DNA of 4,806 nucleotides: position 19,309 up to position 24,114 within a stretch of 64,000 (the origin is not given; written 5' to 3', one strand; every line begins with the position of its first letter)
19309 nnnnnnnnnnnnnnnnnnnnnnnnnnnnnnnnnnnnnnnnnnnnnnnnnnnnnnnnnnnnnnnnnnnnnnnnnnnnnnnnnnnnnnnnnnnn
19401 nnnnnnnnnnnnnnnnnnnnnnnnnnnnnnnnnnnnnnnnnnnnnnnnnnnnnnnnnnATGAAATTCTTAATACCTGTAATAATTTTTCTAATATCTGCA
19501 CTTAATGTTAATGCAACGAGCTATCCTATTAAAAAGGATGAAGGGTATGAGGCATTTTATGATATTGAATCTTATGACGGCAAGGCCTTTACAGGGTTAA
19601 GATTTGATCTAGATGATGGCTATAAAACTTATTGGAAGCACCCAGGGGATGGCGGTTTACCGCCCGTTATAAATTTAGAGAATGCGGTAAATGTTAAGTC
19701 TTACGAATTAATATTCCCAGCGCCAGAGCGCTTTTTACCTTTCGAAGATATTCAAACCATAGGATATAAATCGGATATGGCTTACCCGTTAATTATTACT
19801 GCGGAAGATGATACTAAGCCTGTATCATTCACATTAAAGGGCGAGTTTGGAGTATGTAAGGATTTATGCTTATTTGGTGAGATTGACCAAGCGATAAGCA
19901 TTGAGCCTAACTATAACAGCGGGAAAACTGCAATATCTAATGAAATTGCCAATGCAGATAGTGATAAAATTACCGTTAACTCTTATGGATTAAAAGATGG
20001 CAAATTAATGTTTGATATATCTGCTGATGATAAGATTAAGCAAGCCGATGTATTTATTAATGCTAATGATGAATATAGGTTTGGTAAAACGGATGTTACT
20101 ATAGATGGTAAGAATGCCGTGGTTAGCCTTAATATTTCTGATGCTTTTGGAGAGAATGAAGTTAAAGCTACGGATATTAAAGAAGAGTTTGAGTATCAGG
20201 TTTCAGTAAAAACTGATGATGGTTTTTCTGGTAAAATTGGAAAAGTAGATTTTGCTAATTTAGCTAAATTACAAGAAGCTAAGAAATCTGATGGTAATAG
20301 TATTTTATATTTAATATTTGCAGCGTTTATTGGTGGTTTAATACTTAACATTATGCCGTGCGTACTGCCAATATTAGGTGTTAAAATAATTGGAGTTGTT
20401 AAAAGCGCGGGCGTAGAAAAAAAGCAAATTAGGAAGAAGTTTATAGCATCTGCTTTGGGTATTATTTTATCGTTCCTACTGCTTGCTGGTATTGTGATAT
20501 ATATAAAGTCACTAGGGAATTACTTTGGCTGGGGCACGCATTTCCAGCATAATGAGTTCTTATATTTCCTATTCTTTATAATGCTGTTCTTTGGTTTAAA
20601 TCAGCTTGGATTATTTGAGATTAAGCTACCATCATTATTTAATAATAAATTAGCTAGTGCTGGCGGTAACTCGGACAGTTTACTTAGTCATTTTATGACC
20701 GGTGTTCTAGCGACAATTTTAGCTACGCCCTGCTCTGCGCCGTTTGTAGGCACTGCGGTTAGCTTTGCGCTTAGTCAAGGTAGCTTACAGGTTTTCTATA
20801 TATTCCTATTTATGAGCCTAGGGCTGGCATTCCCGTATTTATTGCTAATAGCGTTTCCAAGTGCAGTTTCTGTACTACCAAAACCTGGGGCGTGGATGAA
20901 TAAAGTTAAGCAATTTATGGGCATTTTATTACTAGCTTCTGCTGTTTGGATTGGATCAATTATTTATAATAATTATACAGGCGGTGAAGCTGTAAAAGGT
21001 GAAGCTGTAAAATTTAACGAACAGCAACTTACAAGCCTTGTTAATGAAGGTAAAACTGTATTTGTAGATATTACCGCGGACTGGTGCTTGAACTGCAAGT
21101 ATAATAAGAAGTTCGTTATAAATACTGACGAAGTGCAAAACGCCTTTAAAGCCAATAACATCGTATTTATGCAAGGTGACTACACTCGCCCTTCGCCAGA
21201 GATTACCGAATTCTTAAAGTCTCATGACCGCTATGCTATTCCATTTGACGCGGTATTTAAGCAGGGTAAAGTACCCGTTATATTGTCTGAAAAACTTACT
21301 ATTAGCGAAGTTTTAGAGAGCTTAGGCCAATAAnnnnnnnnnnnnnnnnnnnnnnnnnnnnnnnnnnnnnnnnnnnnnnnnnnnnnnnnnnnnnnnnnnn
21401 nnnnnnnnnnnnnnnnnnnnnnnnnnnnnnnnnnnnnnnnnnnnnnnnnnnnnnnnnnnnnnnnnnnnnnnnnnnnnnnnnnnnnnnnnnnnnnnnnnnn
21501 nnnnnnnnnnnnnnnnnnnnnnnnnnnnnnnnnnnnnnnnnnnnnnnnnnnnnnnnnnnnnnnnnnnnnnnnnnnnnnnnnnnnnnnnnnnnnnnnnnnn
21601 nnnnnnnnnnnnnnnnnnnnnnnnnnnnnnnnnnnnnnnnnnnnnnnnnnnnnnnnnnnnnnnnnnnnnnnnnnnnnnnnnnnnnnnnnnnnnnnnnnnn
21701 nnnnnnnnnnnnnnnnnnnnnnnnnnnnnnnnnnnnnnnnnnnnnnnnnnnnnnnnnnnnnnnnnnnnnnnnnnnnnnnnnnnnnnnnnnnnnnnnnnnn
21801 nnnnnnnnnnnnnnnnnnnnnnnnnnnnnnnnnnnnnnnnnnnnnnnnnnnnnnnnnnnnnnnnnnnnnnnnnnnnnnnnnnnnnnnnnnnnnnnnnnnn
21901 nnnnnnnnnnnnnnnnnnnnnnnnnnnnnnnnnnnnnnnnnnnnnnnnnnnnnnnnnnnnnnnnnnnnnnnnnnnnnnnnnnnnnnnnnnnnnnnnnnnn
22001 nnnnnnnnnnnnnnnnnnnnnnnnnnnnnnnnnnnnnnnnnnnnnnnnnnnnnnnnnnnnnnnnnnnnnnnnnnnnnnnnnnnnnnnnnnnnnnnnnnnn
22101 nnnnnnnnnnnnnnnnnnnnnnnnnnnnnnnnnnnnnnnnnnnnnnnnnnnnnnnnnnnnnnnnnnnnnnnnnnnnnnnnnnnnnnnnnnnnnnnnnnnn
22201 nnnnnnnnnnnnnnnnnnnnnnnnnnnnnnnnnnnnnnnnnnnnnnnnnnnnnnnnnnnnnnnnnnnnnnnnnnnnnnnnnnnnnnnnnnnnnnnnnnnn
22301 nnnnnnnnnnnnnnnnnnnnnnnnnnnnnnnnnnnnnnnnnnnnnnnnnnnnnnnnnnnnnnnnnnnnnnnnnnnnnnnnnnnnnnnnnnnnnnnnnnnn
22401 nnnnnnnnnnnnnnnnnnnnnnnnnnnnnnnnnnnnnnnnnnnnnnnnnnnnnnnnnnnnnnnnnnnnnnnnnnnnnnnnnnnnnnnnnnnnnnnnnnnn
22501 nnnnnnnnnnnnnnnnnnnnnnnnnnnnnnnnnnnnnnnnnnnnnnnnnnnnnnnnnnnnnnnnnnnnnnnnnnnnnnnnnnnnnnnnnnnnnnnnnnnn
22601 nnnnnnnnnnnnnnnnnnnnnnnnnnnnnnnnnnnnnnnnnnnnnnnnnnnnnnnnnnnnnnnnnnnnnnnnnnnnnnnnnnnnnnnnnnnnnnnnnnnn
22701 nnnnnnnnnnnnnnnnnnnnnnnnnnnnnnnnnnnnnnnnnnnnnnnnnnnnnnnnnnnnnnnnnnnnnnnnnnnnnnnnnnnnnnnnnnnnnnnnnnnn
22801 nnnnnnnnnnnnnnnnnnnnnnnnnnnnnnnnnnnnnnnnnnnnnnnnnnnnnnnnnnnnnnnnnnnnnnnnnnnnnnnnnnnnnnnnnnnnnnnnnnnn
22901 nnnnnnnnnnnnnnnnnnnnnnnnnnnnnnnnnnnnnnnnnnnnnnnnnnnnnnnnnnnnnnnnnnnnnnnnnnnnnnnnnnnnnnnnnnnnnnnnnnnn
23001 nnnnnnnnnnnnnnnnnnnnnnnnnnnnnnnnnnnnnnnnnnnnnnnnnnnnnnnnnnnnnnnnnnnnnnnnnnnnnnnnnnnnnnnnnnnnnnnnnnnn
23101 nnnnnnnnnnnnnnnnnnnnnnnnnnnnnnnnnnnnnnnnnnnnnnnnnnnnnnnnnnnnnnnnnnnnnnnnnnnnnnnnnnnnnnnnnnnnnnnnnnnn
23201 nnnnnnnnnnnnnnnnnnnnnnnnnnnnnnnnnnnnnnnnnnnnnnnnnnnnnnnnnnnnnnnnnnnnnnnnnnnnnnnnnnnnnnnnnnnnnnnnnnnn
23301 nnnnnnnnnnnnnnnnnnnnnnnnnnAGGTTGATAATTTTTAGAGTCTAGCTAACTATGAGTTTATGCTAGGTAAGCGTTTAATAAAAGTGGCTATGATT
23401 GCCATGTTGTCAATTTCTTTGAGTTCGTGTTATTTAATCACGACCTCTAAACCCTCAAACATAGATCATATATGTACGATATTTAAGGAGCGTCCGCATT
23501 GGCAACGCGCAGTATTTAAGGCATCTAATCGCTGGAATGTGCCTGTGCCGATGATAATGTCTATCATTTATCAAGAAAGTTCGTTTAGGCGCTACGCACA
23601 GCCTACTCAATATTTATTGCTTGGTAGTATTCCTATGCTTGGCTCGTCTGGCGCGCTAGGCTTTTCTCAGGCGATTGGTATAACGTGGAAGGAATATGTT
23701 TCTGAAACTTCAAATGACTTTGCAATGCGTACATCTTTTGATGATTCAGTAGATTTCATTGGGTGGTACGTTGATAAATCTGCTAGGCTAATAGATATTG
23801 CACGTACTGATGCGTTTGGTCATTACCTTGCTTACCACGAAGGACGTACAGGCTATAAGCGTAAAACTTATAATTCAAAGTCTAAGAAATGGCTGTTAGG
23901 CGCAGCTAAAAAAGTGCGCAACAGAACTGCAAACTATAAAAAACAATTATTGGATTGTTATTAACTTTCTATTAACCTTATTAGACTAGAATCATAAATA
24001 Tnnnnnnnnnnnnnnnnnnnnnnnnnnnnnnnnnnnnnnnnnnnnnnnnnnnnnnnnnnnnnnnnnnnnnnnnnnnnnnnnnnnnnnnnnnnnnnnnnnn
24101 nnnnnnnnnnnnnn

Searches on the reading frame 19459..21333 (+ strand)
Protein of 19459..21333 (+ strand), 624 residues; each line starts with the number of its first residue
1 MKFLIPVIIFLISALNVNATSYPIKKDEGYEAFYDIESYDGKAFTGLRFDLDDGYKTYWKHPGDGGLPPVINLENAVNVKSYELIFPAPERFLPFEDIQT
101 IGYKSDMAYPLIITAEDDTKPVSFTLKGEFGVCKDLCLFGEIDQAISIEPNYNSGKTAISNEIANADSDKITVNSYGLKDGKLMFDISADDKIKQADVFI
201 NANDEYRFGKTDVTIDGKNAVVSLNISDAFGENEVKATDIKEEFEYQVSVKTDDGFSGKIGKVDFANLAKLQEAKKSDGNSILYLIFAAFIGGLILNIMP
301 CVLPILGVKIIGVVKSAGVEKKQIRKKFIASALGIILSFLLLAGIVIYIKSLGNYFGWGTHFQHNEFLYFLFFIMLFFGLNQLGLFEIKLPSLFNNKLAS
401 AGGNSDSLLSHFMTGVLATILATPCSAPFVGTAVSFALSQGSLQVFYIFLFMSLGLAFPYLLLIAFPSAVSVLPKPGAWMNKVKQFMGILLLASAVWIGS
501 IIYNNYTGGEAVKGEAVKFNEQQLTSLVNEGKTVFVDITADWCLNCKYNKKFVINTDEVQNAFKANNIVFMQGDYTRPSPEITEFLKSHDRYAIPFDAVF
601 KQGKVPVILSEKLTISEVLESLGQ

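Call 28: search_protein_families(library=pfam, proteins=[window:19459-21333:+], max_evalue=0.001)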
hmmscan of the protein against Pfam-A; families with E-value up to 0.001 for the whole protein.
window:19459-21333:+ (624 aa): 3 families
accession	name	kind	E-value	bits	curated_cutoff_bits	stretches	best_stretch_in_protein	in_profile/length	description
PF02683.22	DsbD_TM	-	5.3e-23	81.9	27.1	1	285-500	3-216/219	Cytochrome C biogenesis protein transmembrane domain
PF13899.12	Thioredoxin_7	-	3.2e-14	53.3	27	1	521-600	7-81/83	Thioredoxin-like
PF11412.14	DsbD_N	-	5.7e-13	49.4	25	1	39-141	16-111/119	Thiol:disulfide interchange protein DsbD, N-terminal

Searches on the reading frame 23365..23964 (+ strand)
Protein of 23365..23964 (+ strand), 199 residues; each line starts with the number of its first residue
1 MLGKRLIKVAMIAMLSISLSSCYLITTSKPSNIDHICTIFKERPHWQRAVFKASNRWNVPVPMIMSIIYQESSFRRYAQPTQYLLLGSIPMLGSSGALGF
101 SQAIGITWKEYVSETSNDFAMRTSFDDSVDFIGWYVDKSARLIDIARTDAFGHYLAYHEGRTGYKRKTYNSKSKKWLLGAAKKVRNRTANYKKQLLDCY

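Call 56: search_protein_families(library=pfam, proteins=[window:23365-23964:+], max_evalue=0.00001)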
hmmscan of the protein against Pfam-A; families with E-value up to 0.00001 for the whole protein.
window:23365-23964:+ (199 aa): 2 families
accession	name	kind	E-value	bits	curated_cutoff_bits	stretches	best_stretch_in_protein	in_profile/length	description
PF19489.4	SLT_4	-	4.8e-64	215.8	27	1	11-198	2-184/184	Transglycosylase SLT domain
PF01464.25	SLT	-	1.1e-06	28.7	21.3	1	50-174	3-111/117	Transglycosylase SLT domain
